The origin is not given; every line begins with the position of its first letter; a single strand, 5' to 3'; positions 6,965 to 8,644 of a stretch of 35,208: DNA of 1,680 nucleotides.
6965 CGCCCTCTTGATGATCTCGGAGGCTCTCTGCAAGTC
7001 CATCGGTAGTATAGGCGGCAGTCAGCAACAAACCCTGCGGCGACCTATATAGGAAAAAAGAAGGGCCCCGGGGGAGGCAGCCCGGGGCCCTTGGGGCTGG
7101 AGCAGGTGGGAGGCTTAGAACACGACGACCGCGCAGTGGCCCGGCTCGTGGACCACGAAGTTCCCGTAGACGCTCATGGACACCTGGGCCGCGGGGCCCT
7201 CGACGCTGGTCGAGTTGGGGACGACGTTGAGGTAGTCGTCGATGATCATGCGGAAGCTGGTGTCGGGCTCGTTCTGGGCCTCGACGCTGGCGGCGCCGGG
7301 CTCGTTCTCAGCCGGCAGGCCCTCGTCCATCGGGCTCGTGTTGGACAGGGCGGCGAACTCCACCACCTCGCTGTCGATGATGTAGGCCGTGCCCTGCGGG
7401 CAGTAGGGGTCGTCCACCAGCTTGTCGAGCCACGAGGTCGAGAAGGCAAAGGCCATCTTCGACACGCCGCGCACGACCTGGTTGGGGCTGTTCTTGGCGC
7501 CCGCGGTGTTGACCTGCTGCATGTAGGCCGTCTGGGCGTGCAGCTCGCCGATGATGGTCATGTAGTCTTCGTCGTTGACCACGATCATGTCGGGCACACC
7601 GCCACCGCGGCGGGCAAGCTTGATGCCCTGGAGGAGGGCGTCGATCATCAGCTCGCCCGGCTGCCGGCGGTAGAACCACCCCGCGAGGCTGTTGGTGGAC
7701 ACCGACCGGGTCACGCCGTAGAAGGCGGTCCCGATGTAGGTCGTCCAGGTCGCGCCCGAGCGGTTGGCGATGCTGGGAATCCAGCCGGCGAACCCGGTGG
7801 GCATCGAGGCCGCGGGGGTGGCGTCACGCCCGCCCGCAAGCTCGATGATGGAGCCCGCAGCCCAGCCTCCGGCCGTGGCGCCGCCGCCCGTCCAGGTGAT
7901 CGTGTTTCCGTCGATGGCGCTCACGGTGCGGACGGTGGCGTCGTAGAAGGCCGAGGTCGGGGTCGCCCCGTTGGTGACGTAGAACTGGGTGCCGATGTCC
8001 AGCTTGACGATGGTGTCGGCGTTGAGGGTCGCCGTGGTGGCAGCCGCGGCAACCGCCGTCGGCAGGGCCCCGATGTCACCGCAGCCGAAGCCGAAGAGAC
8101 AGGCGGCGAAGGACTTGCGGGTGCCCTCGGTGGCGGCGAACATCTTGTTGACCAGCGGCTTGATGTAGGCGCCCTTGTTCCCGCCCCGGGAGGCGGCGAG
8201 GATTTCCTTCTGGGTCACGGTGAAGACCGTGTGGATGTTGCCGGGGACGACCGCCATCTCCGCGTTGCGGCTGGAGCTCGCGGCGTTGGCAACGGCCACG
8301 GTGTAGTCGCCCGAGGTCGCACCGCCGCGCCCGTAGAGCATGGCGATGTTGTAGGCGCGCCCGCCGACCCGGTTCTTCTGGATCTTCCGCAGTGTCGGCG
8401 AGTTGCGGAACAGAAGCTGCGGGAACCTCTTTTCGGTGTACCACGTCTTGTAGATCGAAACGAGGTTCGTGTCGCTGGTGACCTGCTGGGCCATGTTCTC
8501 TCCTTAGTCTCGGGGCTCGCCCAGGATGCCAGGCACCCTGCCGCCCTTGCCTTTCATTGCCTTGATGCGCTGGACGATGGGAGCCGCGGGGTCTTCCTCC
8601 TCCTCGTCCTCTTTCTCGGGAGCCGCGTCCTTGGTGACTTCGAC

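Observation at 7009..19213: Perfectly conserved 12-nt element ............(Y) at four late gene-block boundaries: candidate -10-only late promoter or regulator site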

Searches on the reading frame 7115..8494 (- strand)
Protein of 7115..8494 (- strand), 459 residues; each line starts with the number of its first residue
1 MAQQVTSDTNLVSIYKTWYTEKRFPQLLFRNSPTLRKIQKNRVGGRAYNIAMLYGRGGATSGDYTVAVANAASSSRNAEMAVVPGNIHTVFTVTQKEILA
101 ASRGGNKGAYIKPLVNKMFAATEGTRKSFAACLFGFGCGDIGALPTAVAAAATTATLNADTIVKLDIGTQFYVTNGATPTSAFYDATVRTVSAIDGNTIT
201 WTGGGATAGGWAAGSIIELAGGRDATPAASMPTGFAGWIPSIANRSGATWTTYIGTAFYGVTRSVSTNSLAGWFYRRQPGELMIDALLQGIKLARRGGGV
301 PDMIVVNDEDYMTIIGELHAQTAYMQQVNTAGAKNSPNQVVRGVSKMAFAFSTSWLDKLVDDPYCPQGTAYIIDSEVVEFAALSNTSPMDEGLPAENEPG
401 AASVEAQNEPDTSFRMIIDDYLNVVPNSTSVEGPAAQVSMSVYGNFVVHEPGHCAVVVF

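Call 8: search_protein_families(library=pfam, proteins=[window:7115-8494:-], max_evalue=0.01)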
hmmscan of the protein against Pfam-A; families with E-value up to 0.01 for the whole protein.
window:7115-8494:- (459 aa): 0 families

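Call 17: search_protein_families(library=phrogs, proteins=[window:7115-8494:-], max_evalue=0.01)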
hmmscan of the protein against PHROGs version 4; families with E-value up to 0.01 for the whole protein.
window:7115-8494:- (459 aa): 0 families

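Call 75: search_protein_families(library=ncbifam, proteins=[window:7115-8494:-], max_evalue=0.01)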
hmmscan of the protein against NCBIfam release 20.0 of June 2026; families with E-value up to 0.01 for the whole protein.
window:7115-8494:- (459 aa): 1 family
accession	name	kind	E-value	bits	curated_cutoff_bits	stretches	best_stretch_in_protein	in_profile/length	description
NF033394.1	capsid_maj_Podo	equivalog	1e-16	61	80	1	9-387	3-271/311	phage major capsid protein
